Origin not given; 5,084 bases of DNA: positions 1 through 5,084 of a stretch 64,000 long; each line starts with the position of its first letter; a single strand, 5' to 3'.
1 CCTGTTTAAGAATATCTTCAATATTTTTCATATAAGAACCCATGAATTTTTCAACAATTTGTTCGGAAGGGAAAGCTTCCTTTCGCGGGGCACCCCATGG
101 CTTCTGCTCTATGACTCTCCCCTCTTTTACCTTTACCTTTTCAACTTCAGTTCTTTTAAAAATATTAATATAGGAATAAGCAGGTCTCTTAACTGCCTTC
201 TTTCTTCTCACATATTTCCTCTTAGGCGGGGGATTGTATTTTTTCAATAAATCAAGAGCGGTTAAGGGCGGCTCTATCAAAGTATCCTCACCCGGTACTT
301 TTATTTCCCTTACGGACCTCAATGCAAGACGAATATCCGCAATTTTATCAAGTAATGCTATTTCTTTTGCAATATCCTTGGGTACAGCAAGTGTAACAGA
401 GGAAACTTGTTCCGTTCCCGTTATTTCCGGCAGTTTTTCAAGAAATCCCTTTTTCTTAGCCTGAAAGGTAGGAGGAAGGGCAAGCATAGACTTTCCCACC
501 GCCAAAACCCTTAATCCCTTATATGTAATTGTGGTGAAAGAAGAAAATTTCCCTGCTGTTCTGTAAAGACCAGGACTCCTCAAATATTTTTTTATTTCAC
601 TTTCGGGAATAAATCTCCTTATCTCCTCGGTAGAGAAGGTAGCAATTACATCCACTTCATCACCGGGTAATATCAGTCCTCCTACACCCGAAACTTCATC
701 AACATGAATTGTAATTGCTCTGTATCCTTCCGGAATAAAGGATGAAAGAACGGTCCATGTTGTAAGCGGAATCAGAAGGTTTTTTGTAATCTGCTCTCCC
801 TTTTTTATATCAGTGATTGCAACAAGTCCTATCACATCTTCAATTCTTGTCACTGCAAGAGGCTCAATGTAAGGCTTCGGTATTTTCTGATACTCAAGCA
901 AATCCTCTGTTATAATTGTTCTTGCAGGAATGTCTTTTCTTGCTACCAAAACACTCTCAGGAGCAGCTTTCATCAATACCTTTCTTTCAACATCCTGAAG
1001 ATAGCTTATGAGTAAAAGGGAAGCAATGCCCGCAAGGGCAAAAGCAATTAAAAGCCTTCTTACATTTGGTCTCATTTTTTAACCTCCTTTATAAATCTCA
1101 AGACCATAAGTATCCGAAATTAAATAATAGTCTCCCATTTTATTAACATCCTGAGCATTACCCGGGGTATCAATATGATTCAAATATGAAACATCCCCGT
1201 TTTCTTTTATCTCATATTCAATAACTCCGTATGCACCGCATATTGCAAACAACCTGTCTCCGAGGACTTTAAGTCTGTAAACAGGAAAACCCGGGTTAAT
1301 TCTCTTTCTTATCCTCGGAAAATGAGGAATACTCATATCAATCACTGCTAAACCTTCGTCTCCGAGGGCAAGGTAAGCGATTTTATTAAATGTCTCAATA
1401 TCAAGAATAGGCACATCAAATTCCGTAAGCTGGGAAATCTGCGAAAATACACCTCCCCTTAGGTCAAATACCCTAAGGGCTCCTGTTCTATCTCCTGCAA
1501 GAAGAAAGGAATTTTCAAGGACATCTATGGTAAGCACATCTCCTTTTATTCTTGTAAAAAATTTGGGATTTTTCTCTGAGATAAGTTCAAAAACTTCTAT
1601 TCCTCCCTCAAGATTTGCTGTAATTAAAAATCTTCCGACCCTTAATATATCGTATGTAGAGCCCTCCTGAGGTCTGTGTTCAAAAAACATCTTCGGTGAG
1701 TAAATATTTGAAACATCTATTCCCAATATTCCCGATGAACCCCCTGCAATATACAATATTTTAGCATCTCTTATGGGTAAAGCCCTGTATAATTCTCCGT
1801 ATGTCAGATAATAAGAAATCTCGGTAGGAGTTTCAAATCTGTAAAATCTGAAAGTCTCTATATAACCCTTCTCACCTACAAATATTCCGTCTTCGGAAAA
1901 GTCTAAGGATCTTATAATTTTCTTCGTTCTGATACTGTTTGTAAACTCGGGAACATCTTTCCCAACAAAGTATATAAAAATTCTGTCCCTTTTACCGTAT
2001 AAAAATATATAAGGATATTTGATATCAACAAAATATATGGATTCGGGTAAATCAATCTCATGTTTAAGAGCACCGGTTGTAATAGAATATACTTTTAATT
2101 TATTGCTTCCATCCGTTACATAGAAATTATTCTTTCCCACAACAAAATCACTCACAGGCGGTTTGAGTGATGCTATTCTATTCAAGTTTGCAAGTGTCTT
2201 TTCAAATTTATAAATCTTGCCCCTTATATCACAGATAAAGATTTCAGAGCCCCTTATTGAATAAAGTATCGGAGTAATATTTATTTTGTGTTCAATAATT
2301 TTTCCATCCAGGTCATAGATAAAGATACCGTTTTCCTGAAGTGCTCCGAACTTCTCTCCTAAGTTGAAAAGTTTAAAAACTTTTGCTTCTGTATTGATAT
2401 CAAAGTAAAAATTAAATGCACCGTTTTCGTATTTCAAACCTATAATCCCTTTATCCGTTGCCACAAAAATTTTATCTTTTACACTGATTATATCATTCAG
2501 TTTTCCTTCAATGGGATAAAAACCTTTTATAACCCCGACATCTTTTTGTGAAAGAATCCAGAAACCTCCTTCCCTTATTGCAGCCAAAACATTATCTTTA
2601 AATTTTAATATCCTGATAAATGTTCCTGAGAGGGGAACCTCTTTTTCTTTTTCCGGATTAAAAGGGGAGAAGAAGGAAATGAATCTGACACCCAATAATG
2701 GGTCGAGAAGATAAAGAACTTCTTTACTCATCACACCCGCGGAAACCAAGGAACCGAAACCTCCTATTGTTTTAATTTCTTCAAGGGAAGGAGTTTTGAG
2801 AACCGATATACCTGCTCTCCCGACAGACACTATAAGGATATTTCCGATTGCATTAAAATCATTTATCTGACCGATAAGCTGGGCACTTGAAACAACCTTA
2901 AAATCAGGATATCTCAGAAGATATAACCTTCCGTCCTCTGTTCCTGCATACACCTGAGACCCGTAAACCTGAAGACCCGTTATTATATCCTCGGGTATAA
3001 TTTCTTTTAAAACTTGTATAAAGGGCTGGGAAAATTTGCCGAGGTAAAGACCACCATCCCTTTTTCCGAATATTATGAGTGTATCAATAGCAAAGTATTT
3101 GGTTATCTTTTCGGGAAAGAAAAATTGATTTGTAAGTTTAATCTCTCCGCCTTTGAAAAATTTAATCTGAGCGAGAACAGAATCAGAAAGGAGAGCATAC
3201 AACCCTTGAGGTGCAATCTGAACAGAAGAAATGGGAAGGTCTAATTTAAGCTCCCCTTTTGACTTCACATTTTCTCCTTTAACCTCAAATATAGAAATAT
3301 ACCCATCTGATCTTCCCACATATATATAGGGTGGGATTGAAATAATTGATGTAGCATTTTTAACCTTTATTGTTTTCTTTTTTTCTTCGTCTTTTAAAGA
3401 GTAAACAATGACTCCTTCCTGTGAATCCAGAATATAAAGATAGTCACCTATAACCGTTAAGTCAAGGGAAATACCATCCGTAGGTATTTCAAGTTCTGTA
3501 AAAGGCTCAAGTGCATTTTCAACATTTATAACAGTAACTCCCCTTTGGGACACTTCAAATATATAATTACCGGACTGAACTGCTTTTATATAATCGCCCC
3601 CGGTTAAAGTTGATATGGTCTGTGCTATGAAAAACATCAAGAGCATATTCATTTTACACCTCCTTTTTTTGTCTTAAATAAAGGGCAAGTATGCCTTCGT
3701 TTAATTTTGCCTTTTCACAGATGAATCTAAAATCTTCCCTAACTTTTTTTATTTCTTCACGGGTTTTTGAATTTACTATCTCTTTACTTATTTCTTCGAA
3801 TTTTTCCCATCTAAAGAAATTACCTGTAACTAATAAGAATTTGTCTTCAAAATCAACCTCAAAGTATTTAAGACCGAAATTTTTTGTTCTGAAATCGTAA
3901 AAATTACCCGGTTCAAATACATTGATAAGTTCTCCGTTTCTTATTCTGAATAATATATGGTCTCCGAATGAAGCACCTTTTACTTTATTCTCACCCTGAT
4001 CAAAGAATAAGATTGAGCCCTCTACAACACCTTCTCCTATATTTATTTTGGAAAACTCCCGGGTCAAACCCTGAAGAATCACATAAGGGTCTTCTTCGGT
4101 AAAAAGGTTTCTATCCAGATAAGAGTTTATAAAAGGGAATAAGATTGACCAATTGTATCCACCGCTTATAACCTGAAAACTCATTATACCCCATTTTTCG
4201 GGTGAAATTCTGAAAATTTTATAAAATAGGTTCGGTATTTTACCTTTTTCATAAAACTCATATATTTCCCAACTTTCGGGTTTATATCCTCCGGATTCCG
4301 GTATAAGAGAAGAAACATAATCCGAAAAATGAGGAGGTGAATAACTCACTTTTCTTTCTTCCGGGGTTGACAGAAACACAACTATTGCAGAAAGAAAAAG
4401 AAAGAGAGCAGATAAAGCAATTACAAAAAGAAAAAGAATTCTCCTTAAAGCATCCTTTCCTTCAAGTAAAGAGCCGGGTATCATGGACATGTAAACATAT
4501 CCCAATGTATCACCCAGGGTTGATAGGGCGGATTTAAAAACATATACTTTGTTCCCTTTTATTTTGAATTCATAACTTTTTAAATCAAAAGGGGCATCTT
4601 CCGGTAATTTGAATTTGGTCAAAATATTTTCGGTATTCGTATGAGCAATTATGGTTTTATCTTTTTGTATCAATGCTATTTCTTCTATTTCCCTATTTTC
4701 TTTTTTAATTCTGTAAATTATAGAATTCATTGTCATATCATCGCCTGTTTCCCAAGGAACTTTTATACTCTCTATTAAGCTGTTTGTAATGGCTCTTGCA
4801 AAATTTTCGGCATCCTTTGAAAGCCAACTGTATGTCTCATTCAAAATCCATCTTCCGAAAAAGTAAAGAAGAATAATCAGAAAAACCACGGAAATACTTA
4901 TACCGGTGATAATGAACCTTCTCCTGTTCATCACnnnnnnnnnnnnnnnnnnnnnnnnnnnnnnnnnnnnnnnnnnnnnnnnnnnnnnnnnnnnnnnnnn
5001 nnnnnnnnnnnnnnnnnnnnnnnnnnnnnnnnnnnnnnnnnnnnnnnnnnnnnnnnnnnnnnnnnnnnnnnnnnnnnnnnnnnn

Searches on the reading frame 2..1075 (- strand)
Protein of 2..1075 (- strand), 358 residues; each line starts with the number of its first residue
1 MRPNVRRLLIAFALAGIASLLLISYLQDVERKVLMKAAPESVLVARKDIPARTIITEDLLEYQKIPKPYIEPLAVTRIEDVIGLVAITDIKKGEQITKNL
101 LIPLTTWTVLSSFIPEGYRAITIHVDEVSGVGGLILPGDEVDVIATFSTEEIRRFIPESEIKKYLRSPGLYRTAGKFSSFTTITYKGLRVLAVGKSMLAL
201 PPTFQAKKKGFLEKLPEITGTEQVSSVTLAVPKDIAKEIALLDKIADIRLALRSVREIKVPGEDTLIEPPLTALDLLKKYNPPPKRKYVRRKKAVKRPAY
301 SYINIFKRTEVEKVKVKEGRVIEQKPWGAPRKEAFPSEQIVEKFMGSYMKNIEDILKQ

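Call 44: find_related_loci(query=window:2-1075:-, collection=metagenome_contigs, flank=10000)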
Query window:2-1075:- (358 aa) in metagenome_contigs; peptide patterns used: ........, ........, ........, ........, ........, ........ (x = any residue, [..] = any of these).
395 stretches matched a pattern, but none encodes a relative of the query by tblastn (E <= 1e-3).

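Call 46: find_related_loci(query=A3, collection=metagenome_contigs, flank=10000)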
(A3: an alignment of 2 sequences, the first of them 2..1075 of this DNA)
Query A3 (358 aa) in metagenome_contigs; peptide patterns used: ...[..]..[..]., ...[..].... (x = any residue, [..] = any of these).
401 stretches matched a pattern; 2 encode a relative of the query (tblastn E <= 1e-3); 2 distinct loci.
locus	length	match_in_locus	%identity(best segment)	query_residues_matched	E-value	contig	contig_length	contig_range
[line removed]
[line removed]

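Call 50: search_protein_families(library=pfam, proteins=[L083:13021-14436:+, L083:14411-15451:+, L083:15439-16188:+, L083:16195-16707:+, L083:16742-16921:+, L083:16958-17122:+, L083:17128-17304:+, L083:17307-17849:+, L083:17893-20859:+], max_evalue=0.05)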
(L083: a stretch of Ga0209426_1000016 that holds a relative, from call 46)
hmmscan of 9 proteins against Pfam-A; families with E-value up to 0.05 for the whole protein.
L083:13021-14436:+ (472 aa): 1 family
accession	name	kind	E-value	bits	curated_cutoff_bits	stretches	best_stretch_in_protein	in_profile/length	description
PF07811.17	TadE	-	7.7e-07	29.6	22.9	1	8-48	1-41/43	TadE-like protein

L083:14411-15451:+ (347 aa): 1 family
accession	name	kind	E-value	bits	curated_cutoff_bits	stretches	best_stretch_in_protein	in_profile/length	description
PF13400.11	Tad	-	1.4e-08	35.4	22.3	1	20-62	1-42/47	Putative Flp pilus-assembly TadE/G-like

L083:15439-16188:+ (250 aa): 1 family
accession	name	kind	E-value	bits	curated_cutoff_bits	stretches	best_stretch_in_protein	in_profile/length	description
PF07811.17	TadE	-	6.8e-08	33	22.9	1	15-56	1-42/43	TadE-like protein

L083:16195-16707:+ (171 aa): 0 families

L083:16742-16921:+ (60 aa): 2 families
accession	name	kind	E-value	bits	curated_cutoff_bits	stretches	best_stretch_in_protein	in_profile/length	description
PF04964.19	Flp_Fap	-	2.1e-07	31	32.2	1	9-39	3-33/46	Flp/Fap pilin component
PF14029.11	DUF4244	-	0.0063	16.3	27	1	7-33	6-30/54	Protein of unknown function (DUF4244)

L083:16958-17122:+ (55 aa): 2 families
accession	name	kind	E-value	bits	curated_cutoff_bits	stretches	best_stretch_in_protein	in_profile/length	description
PF04964.19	Flp_Fap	-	8.2e-06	26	32.2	1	6-31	2-27/46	Flp/Fap pilin component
PF14029.11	DUF4244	-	0.034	14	27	1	4-30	5-29/54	Protein of unknown function (DUF4244)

L083:17128-17304:+ (59 aa): 2 families
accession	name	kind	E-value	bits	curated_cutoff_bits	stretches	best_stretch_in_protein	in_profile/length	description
PF04964.19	Flp_Fap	-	5.8e-09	36.1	32.2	1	7-37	2-32/46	Flp/Fap pilin component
PF14029.11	DUF4244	-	0.00025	20.8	27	1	4-32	4-30/54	Protein of unknown function (DUF4244)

L083:17307-17849:+ (181 aa): 1 family
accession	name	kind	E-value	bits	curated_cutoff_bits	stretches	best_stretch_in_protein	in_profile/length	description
PF01478.23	Peptidase_A24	-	6.7e-19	68.7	26.5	1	11-110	4-103/104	Type IV leader peptidase family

L083:17893-20859:+ (989 aa): 5 families
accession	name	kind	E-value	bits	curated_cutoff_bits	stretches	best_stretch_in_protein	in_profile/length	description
PF06119.19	NIDO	-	1.3e-22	81.1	25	4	354-408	1-52/186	Nidogen-like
PF02128.21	Peptidase_M36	-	1.2e-16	61.4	23.3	2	692-726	331-365/368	Fungalysin metallopeptidase (M36)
PF02868.21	Peptidase_M4_C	-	1.5e-09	38.4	24.4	1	600-725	2-165/165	Thermolysin metallopeptidase, alpha-helical domain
PF07504.19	FTP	-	6e-08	32.9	21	1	97-142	2-47/51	Fungalysin/Thermolysin Propeptide Motif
PF01447.24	Peptidase_M4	-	1.2e-06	29.5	22.4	1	503-592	58-145/145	Thermolysin metallopeptidase, catalytic domain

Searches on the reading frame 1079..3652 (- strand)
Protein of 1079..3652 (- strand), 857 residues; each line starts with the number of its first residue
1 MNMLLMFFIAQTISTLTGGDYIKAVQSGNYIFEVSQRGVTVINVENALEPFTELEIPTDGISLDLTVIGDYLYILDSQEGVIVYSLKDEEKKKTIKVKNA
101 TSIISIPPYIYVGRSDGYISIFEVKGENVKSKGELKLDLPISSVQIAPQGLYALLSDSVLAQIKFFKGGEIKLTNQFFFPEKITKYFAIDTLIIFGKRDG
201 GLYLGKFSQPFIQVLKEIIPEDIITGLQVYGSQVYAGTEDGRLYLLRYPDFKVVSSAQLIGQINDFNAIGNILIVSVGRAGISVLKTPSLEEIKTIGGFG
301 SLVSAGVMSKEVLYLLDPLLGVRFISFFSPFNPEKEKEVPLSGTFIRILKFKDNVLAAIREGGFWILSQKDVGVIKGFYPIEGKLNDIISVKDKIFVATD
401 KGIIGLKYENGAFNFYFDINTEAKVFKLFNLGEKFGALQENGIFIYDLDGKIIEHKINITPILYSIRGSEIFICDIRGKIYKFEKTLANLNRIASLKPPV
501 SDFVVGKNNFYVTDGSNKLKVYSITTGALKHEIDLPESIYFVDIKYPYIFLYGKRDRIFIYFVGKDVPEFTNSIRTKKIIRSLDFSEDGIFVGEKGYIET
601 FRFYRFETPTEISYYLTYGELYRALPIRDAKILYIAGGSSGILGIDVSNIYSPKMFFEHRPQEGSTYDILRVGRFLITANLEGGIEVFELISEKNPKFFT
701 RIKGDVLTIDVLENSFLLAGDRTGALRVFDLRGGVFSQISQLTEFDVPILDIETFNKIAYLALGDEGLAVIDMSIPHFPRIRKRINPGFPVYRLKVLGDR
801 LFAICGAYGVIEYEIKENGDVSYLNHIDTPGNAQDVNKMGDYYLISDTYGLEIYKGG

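Call 4: search_protein_families(library=pfam, proteins=[window:1079-3652:-], max_evalue=0.01)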
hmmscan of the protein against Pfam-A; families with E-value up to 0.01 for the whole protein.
window:1079-3652:- (857 aa): 11 families
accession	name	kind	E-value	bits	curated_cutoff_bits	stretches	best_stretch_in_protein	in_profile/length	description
PF25171.1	Beta-prop_WDR36-Utp21_1st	-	2.2e-08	34.3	80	1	27-129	36-142/266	WDR36/Utp21 first beta-propeller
PF24817.1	WD40_WDHD1_1st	-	4.3e-08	33.1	109.9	1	672-766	16-106/291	WDHD1 first WD40 domain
PF13570.13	Beta-prop_ACSF4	-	8e-06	25.9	133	0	461-541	181-259/329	Beta-alanine-activating enzyme, beta-propeller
PF24814.1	WD40_Prp19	-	1.7e-05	24.4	320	1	673-770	147-244/281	Prp19 WD40 domain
PF25174.1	Beta-prop_THOC3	-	6.9e-05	22.4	305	0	230-297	99-168/272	THOC3 beta-propeller domain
PF24796.1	WDR55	-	9.7e-05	22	200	0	673-774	65-167/296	WDR55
PF24807.1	WD40_CDC20-Fz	-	0.00071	19.4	200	0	673-766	63-155/292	CDC20/Fizzy WD40 domain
PF23414.1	Beta-prop_EML_2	-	0.00088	19.2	90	0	54-134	45-119/266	Echinoderm microtubule-associated protein second beta-propeller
PF08309.17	LVIVD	-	0.0012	18.6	20.2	0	60-81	2-23/42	LVIVD repeat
PF21544.3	PorZ_N_b_propeller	-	0.0056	17.4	27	0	384-448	80-143/154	TSS9, PorZ, N-terminal beta-propeller domain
PF23385.1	Beta-prop_IFT140_2nd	-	0.0058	16.3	27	0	699-742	103-145/319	IFT140 second beta-propeller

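Call 5: search_protein_families(library=ncbifam, proteins=[window:1079-3652:-], max_evalue=0.01)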
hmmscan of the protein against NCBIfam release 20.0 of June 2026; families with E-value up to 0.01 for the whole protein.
window:1079-3652:- (857 aa): 2 families
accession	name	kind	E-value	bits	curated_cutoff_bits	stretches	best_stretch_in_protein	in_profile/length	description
NF052228.1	T9SS_PorZ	equivalog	4.8e-05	22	260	1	384-535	123-273/757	type IX secretion system anionic LPS delivery protein PorZ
NF008351.0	PRK11138.1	equivalog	0.0025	16.4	423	0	64-134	289-362/394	outer membrane protein assembly factor BamB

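Call 58: find_homologous_proteins(query=window:1082-3652:-, max_evalue=0.00001)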
Query window:1082-3652:- (857 aa): 10 proteins with E <= 0.00001 among 8000 candidates.
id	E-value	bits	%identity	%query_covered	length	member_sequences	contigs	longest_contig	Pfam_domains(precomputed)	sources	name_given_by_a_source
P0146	0.0e+0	1891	100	100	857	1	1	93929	PF24814.2,PF23381.2,PF25171.2,PF13570.14,PF24817.2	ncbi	-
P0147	0.0e+0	1459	73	100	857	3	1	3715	PF18975.7,PF25171.2,PF24807.2,PF24817.2,PF24796.2,PF08309.18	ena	-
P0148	0.0e+0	1429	72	100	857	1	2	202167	PF24817.2,PF24796.2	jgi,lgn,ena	-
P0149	0.0e+0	1342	67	100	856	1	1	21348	PF24817.2,PF08309.18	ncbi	-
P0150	0.0e+0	1335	67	100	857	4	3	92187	PF23385.2,PF23775.2,PF13570.14,PF24817.2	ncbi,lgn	ncbi:MAG: hypothetical protein ABIN20_00300 [candidate division WOR-3 bacterium]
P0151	0.0e+0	1312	67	100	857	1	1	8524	PF23775.2,PF13570.14,PF24817.2,PF24796.2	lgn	-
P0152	0.0e+0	1308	66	100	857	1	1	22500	PF13570.14,PF24807.2,PF24817.2,PF24796.2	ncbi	-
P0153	0.0e+0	1247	63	100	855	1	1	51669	PF23385.2,PF23775.2,PF24814.2,PF25171.2,PF13570.14,PF24807.2,PF24817.2,PF24796.2,PF08309.18,PF23414.2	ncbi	ncbi:MAG: hypothetical protein ABDH37_05700 [Candidatus Hydrothermales bacterium]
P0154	0.0e+0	1239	62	100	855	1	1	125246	PF23775.2,PF25171.2,PF24807.2,PF24817.2,PF24796.2,PF08309.18,PF23414.2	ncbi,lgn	ncbi:MAG: hypothetical protein ABDH49_06190 [Candidatus Hydrothermales bacterium]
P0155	7.6e-13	66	21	41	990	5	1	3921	PF13360.14,PF09826.16,PF08309.18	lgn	-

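Call 72: find_encoding_contigs(protein=P0153, flank=10000, max_places=1)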
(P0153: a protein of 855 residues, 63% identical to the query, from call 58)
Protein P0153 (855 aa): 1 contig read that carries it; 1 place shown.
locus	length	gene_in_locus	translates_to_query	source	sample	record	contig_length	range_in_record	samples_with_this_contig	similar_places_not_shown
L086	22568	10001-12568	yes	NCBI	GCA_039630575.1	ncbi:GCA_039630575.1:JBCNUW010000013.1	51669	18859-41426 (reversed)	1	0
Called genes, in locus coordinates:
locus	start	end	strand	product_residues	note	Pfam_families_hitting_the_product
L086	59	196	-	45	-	-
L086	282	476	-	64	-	-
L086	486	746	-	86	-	-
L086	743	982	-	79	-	-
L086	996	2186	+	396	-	PF07690:MFS_1, PF13347:MFS_2 (weak), PF07690:MFS_1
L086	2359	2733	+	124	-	-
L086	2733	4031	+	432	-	PF13629:T2SS-T3SS_pil_N, PF00263:Secretin, PF07833:Cu_amine_oxidN1 (faint)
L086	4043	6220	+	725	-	PF01656:CbiA (weak), PF02374:ArsA_ATPase (weak), PF06564:CBP_BcsQ (faint), PF13614:AAA_31, PF00437:T2SSE, PF27713:UCP018868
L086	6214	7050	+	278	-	PF00482:T2SSF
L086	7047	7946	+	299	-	PF00482:T2SSF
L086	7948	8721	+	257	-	PF07719:TPR_2 (faint), PF13181:TPR_8 (faint), PF13428:TPR_14 (faint), PF14559:TPR_19 (faint)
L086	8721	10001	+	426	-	-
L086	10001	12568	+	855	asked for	PF08309:LVIVD (faint), PF23385:Beta-prop_IFT140_2nd (faint), PF23414:Beta-prop_EML_2 (faint), PF23775:Beta-prop_RIG_2nd (faint), PF24817:WD40_WDHD1_1st (faint), PF25171:Beta-prop_WDR36-Utp21_1st (faint), PF24796:WDR55 (faint), PF24807:WD40_CDC20-Fz (faint), +2 more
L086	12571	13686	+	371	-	PF08666:SAF, PF16976:RcpC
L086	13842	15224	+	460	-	-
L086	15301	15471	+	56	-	-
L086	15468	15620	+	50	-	-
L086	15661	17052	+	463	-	-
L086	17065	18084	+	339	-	PF13400:Tad (weak)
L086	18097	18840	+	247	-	PF07811:TadE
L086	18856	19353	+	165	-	-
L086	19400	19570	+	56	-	PF04964:Flp_Fap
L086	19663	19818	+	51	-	-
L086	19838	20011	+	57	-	PF04964:Flp_Fap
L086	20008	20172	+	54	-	PF04964:Flp_Fap (weak)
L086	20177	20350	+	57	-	PF04964:Flp_Fap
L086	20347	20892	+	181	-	PF01478:Peptidase_A24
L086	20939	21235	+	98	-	-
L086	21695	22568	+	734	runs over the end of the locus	PF06119:NIDO (weak), PF01447:Peptidase_M4, PF02868:Peptidase_M4_C (weak), PF02128:Peptidase_M36 (weak), PF06119:NIDO (weak)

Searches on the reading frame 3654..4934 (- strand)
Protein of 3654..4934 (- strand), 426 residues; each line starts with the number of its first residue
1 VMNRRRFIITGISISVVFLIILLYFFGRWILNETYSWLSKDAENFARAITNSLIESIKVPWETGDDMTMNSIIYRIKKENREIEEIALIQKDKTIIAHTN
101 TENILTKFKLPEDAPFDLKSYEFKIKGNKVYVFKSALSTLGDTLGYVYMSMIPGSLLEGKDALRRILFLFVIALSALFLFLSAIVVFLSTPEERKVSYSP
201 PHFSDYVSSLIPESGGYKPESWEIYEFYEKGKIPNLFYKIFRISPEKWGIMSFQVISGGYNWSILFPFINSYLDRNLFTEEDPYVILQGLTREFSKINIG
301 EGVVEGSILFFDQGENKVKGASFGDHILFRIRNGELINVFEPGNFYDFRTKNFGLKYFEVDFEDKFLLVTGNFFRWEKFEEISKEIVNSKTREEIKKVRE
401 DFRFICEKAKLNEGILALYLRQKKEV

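Call 4: search_protein_families(library=pfam, proteins=[window:3654-4934:-], max_evalue=0.01)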
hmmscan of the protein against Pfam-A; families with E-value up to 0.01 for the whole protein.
window:3654-4934:- (426 aa): 0 families

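Call 5: search_protein_families(library=ncbifam, proteins=[window:3654-4934:-], max_evalue=0.01)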
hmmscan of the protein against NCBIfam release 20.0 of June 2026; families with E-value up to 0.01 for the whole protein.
window:3654-4934:- (426 aa): 0 families

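Call 70: search_protein_representatives(protein=window:3657-4934:-)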
Query: 426 residues. Proteins with E-value up to 0.001 (for the whole library): 3; up to 1e-10: 2; up to 1e-30: 2. The best 3 are listed.
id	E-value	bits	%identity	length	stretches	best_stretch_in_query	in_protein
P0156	1.9e-178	609.8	63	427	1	2-426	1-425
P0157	2.5e-87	309.6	37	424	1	2-425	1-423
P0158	2.3e-08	49.6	39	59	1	4-60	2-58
